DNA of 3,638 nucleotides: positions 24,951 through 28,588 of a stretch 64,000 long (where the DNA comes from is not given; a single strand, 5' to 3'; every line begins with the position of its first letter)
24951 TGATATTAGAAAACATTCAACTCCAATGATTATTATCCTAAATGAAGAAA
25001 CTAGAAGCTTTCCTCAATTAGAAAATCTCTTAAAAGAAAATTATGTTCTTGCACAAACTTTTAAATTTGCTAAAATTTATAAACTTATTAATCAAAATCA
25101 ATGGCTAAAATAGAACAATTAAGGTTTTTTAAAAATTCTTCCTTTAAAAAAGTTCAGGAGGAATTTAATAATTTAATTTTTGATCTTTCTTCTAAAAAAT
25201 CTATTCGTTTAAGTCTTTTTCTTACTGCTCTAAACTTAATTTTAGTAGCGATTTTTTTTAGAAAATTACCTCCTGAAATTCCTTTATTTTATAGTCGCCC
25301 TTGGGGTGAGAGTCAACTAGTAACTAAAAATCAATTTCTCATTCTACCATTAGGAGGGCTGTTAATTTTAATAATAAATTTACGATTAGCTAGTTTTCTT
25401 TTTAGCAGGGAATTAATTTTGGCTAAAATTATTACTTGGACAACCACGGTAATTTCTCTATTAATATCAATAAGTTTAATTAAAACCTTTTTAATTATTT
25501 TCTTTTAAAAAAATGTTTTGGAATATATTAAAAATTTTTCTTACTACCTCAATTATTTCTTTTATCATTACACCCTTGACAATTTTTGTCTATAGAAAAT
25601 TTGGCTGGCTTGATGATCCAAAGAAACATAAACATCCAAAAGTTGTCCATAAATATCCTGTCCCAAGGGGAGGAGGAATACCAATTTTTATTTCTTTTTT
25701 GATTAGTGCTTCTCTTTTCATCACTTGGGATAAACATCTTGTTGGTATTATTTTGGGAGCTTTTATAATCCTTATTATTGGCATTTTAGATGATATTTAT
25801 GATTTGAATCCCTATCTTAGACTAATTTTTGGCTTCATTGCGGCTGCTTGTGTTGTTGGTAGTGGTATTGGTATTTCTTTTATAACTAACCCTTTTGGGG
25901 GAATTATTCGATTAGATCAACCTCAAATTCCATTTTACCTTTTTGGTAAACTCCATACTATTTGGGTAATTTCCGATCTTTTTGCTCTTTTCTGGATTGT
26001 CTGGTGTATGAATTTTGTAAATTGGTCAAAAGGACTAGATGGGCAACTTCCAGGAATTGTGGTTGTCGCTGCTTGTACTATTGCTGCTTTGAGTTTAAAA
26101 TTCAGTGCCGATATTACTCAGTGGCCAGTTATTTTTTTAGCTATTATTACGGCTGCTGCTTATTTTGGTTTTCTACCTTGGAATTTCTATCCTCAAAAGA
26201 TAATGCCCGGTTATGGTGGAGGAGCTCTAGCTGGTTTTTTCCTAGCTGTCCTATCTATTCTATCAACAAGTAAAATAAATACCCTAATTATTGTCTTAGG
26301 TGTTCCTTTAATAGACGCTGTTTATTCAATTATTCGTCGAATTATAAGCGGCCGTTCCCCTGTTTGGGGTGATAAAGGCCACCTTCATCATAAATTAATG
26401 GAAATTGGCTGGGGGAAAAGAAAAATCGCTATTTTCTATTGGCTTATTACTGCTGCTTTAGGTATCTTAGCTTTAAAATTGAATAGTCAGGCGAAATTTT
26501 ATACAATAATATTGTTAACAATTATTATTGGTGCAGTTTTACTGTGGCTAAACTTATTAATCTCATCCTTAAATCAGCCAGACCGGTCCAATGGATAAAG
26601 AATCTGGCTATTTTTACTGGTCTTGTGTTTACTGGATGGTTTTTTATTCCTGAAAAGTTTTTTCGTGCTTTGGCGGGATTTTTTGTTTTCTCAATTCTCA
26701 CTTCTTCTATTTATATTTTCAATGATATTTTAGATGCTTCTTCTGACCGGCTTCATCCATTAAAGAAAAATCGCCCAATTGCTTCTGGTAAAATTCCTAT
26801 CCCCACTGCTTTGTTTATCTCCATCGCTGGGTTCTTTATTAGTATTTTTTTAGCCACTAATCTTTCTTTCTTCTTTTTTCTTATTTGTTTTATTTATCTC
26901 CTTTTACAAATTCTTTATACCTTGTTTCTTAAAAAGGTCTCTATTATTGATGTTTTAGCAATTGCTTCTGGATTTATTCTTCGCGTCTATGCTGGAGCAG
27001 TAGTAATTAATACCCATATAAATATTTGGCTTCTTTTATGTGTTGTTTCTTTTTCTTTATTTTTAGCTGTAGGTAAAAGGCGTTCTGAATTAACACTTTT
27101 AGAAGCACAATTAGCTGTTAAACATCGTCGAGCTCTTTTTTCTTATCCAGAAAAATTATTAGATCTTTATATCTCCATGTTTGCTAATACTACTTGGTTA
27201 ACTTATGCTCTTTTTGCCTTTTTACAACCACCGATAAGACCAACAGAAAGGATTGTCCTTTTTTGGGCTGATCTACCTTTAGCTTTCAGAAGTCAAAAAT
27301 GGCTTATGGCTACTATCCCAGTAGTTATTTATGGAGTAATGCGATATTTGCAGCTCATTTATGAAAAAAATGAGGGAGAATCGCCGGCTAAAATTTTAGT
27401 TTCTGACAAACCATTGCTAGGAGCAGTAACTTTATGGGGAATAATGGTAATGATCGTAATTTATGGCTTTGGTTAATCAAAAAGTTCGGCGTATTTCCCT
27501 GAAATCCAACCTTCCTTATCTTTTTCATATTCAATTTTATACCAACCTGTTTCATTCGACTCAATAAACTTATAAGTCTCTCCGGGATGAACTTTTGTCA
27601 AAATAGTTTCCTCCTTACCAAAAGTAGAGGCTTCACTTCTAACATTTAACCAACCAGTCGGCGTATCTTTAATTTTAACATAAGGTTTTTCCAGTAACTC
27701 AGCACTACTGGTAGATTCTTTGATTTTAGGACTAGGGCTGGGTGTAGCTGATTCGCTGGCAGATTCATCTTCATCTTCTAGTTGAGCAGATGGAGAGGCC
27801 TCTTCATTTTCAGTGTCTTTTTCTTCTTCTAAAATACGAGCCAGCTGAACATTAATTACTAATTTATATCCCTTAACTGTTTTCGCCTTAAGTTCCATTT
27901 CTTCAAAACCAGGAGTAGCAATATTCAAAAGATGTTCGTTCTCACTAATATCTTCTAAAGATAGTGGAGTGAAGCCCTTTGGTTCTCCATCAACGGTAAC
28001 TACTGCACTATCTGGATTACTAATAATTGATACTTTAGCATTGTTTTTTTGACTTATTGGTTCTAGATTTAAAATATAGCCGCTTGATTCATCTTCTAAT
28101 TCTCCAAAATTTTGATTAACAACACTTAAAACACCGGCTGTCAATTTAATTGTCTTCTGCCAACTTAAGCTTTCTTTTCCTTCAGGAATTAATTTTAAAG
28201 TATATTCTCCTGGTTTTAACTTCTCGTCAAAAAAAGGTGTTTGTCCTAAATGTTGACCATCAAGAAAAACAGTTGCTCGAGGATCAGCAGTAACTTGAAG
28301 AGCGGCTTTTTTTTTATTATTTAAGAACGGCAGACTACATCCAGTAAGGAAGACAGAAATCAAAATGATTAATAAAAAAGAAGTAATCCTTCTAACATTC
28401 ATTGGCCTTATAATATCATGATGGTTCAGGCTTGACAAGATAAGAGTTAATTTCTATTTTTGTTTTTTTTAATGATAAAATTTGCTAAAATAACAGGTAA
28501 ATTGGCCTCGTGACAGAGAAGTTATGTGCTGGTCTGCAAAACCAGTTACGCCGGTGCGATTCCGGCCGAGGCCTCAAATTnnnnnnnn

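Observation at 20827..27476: Envelope-glycan cluster pairing a decaprenyl-phosphate-phosphoribosyltransferase-like UbiA enzyme with a WecA/MraY-type initiator and ArnT-like GT-C transferases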

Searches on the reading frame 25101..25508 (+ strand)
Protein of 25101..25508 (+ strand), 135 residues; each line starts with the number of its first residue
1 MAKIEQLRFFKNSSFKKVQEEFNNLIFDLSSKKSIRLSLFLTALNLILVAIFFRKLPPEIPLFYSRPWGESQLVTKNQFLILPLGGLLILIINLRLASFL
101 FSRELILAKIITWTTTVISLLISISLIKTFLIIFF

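Call 3: search_protein_families(library=pfam, proteins=[window:25101-25508:+], max_evalue=0.01)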
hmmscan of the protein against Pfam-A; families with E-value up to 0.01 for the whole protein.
window:25101-25508:+ (135 aa): 0 families

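Call 4: search_protein_families(library=ncbifam, proteins=[window:25101-25508:+], max_evalue=0.01)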
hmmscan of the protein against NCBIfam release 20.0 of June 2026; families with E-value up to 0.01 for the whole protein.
window:25101-25508:+ (135 aa): 0 families

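Call 49: search_protein_families(library=pfam, alignment_id=A4, max_evalue=1)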
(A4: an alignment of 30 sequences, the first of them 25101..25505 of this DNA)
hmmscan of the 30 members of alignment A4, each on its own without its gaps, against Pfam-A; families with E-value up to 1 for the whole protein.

A. member 1, window:25101-25505:+ (135 aa): 0 families

B. families by the number of members that match (of 30 scanned): 18 families
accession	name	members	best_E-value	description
PF07853.16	DUF1648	6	3e-05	Domain of unknown function (DUF1648)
PF23680.1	YecU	1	0.014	YecU-like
PF03458.18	Gly_transporter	1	0.018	Glycine transporter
PF06638.16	Strabismus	1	0.034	Strabismus protein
PF22571.1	LiaI-LiaF-TM_PspC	1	0.043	PspC transmembrane region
PF19401.4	DUF5976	1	0.057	Family of unknown function (DUF5976)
PF00654.25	Voltage_CLC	1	0.077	Voltage gated chloride channel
PF05356.16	Phage_Coat_B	1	0.11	Inovirus Coat protein B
PF21433.2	M3K_C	1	0.15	Mevalonate-3-kinase, C-terminal domain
PF09489.15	CbtB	1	0.16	Probable cobalt transporter subunit (CbtB)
PF19517.4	DUF6050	1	0.19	Family of unknown function (DUF6050)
PF02687.27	FtsX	1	0.22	FtsX-like permease C-terminal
PF06687.17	SUR7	1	0.23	SUR7/PalI family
PF25487.1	ETR1_N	1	0.29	Ethylene receptor 1-like, N-terminal domain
PF20990.2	DUF2207_C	1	0.31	Predicted membrane protein (DUF2207) C-terminal domain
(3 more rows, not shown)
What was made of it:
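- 25101..25508 (+): Small membrane protein with three predicted transmembrane segments, 135 aa, DUF1648-like. Part of the invariant core; function unknown. 6 of 30 orthologues match DUF1648, best E-value 3e-5 (call 49).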

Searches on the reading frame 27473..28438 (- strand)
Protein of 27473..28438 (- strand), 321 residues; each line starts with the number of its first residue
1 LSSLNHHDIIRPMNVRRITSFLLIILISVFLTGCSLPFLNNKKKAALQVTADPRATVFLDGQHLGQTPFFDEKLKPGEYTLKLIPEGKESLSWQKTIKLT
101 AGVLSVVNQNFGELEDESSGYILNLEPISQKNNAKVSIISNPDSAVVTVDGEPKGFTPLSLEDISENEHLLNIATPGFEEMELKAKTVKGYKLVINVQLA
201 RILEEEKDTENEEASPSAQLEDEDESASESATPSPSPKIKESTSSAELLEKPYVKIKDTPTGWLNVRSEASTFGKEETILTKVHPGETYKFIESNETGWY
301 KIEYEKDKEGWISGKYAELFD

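Call 3: search_protein_families(library=pfam, proteins=[window:27473-28438:-], max_evalue=0.01)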
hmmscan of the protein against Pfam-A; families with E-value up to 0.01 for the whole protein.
window:27473-28438:- (321 aa): 3 families
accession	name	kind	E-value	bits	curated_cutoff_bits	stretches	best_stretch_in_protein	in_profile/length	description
PF08308.17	PEGA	-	1.5e-17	63.7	20.8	2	135-200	3-68/71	PEGA domain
PF08239.17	SH3_3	-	1.5e-09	38.3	27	1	264-316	3-52/54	Bacterial SH3 domain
PF00018.34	SH3_1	-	0.0017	18.4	22.9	1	284-312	17-46/48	SH3 domain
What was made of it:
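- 27473..28438 (-): Convergent lipoprotein with two PEGA domains, a Ser/Thr/Pro-rich linker and an SH3b domain. A conserved partner of the cluster. PEGA at 63.7 bits and SH3_3 at 38.3 bits (call 3).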

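Call 4: search_protein_families(library=ncbifam, proteins=[window:27473-28438:-], max_evalue=0.01)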
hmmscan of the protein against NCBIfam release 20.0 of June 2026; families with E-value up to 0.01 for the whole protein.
window:27473-28438:- (321 aa): 5 families
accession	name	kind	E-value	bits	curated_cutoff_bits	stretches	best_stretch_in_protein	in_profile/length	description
NF047815.1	LIC10124_lipo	equivalog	1.3e-06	27.2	650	1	49-158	202-294/516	LIC10124 family lipoprotein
NF010495.0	PRK13914.1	equivalog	4.5e-06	25.9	647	1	259-316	84-138/481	invasion associated endopeptidase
TIGR04211.1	SH3_and_anchor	equivalog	2.6e-05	23.9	65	1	274-316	15-57/198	TIGR04211 family SH3 domain-containing protein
NF040678.1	EntFM_CwpFM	equivalog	0.0074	15.4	720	1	261-316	65-116/430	enterotoxin EntFM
NF002033.0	PRK00861.1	subfamily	0.0086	14.7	293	0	44-69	266-291/328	putative lipid kinase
